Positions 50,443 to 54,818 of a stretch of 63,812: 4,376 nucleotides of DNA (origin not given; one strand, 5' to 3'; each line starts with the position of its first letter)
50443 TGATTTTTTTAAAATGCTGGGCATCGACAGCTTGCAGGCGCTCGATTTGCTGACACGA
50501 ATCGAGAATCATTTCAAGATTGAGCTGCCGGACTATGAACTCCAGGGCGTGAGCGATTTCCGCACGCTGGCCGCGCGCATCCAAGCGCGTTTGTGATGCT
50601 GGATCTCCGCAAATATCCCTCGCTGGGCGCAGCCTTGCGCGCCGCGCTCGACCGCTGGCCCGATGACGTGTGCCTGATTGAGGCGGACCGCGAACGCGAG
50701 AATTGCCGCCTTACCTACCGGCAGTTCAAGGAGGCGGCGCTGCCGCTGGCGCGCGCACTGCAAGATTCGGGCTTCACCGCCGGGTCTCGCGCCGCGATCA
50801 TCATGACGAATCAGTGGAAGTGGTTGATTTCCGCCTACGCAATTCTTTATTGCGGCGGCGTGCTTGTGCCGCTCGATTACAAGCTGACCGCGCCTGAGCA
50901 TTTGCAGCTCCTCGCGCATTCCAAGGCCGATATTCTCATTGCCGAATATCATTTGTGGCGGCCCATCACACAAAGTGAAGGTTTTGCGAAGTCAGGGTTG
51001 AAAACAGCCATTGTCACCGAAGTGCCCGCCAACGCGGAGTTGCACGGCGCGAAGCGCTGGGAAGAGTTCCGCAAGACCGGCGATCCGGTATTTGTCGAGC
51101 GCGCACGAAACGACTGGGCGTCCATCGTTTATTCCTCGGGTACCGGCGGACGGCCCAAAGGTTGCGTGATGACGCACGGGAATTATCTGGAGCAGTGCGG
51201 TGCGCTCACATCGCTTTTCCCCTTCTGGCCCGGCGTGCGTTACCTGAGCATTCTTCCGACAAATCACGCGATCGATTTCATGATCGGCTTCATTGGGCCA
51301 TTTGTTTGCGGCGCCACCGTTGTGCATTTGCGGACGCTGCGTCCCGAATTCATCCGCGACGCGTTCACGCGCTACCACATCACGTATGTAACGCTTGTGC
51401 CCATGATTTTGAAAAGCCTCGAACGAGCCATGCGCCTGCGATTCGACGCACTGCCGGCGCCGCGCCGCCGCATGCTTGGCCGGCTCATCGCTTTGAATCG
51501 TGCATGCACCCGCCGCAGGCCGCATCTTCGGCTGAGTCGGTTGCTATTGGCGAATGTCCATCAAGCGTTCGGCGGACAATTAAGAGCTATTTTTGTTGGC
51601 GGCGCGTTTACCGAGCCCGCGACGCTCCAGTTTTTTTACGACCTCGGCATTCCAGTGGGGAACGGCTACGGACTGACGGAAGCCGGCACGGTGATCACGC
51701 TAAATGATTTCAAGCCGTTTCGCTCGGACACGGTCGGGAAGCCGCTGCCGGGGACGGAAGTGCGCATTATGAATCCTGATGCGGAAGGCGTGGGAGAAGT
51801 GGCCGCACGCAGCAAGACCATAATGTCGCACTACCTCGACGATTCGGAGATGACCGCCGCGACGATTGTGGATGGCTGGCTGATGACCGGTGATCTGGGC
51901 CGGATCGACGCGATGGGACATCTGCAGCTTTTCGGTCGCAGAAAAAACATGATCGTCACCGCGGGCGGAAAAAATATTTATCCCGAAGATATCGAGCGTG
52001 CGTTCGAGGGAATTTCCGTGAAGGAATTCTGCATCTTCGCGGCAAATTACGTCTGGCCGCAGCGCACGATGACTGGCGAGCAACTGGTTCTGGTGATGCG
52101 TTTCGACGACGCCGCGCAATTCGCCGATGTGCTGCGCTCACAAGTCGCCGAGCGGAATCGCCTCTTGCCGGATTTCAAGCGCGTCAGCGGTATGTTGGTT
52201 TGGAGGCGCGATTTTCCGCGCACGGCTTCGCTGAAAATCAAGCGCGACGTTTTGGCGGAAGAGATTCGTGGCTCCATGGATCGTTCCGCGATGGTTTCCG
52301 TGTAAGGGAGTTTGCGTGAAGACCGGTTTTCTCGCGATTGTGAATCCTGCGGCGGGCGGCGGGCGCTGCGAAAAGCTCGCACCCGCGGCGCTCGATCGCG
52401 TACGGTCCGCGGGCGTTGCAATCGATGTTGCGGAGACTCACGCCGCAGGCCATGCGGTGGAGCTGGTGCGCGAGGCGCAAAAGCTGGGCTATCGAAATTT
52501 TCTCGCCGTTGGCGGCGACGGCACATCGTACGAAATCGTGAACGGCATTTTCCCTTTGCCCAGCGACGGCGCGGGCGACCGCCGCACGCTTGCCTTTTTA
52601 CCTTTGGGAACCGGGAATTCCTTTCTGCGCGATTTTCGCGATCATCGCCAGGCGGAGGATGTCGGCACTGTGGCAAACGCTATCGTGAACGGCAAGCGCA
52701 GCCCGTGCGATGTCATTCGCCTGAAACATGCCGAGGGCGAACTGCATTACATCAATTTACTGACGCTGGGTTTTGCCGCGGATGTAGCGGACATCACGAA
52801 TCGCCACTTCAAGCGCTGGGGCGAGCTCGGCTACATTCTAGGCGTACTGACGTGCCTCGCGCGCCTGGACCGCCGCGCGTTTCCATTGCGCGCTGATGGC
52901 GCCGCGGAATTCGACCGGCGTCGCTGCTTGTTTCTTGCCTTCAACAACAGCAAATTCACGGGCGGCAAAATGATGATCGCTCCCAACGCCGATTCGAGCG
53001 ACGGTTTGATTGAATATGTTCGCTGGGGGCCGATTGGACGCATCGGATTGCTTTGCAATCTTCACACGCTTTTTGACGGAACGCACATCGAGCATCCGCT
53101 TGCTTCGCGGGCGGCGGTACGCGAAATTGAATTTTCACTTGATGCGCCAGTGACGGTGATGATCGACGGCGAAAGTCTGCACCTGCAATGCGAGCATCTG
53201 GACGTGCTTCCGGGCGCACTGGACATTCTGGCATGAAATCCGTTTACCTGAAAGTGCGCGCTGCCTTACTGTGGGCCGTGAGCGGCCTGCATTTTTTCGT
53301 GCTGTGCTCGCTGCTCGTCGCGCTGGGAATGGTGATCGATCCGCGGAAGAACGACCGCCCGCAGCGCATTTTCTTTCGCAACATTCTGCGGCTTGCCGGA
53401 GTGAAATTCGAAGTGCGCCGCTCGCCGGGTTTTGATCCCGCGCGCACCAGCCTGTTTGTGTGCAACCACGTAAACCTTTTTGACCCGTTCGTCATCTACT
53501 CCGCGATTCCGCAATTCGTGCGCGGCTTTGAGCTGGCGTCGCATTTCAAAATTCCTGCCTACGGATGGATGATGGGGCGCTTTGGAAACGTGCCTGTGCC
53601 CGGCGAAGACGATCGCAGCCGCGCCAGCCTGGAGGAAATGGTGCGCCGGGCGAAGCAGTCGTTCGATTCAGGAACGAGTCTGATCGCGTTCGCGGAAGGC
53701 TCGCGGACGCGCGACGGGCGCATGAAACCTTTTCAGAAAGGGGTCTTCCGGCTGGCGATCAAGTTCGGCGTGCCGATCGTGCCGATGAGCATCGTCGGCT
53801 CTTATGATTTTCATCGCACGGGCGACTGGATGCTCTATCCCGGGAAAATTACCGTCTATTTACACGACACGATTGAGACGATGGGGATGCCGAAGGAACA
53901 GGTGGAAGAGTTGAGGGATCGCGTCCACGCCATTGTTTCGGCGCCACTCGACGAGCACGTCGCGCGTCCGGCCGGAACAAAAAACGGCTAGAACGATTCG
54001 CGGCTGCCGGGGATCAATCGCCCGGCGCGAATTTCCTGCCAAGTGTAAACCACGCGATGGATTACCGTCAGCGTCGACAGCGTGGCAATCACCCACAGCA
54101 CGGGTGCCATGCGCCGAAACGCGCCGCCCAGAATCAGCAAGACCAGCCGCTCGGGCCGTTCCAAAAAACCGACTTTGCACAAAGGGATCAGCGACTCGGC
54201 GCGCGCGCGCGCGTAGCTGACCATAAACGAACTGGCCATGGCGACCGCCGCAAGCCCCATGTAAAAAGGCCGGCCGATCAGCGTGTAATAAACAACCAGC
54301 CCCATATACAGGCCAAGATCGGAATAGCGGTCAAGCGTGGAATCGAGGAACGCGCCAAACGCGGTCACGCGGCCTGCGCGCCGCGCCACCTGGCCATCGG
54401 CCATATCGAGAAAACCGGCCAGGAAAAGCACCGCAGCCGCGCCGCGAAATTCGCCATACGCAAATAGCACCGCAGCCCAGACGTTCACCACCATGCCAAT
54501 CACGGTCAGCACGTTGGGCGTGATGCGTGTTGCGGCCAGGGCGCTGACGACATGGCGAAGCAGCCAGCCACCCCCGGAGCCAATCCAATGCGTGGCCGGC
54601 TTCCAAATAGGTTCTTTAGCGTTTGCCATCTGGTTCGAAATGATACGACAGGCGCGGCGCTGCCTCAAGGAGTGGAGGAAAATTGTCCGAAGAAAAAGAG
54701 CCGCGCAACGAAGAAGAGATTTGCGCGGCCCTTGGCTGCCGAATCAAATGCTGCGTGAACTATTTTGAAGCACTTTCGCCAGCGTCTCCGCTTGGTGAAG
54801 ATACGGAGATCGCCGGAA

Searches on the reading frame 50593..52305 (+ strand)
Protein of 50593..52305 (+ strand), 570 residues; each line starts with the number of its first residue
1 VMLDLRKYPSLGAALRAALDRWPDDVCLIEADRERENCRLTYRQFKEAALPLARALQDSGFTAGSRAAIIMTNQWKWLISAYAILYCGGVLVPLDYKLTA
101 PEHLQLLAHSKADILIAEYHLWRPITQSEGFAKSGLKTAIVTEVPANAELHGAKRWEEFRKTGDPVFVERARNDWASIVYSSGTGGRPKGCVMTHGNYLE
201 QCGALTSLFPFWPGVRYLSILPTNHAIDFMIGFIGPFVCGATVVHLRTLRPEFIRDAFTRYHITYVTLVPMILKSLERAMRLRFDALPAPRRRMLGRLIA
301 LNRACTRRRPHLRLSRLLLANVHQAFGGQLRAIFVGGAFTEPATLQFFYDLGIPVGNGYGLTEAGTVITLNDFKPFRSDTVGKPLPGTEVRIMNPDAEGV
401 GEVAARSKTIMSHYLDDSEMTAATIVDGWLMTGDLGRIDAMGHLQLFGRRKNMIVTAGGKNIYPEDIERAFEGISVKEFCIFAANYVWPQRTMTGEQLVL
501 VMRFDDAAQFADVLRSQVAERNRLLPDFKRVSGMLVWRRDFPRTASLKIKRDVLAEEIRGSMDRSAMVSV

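Call 9: search_protein_families(library=pfam, proteins=[window:50593-52305:+], max_evalue=0.01)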
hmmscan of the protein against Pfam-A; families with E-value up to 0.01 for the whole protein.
window:50593-52305:+ (570 aa): 1 family
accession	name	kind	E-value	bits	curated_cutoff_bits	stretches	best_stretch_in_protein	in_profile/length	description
PF00501.34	AMP-binding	-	1.7e-68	231.6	29.9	1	16-415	2-384/384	AMP-binding enzyme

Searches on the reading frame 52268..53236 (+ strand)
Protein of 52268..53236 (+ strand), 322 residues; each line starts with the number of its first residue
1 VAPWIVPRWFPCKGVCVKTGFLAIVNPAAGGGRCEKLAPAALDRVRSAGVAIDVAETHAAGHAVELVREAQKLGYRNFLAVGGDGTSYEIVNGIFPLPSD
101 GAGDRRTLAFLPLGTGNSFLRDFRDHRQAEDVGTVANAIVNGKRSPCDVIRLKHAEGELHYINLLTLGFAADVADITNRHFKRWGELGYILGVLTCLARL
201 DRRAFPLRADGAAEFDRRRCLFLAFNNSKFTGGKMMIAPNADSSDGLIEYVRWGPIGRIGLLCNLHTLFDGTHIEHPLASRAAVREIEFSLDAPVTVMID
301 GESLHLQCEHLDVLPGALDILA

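Call 9: search_protein_families(library=pfam, proteins=[window:52268-53236:+], max_evalue=0.01)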
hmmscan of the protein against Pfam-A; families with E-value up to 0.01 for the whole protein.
window:52268-53236:+ (322 aa): 2 families
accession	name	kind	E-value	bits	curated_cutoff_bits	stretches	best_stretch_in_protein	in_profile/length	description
PF00781.29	DAGK_cat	-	1.1e-24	86.9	23.6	1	22-151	3-124/125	Diacylglycerol kinase catalytic domain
PF19279.4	YegS_C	-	1.2e-24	87.3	27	1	166-321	4-157/158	YegS C-terminal NAD kinase beta sandwich-like domain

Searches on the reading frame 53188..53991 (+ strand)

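Call 9: search_protein_families(library=pfam, proteins=[window:53188-53991:+], max_evalue=0.01)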
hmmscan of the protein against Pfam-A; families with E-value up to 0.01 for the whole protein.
window:53188-53991:+ (267 aa): 1 family
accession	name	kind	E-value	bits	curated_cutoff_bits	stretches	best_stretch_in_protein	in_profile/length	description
PF01553.26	Acyltransferase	-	3.7e-19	69.3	23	1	85-202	13-131/132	Acyltransferase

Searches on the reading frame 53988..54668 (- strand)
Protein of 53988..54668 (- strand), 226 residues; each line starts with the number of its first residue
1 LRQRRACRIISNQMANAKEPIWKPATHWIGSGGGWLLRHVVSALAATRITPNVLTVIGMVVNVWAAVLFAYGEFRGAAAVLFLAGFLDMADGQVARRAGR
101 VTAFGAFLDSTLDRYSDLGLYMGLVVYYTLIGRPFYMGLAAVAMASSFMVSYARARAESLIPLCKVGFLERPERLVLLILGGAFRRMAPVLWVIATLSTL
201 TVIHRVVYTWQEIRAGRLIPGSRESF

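Call 9: search_protein_families(library=pfam, proteins=[window:53988-54668:-], max_evalue=0.01)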
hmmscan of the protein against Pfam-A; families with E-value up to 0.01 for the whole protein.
window:53988-54668:- (226 aa): 1 family
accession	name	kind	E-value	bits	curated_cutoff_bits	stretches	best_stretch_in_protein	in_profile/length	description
PF01066.26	CDP-OH_P_transf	-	2.2e-16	61.1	22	1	49-180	2-129/152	CDP-alcohol phosphatidyltransferase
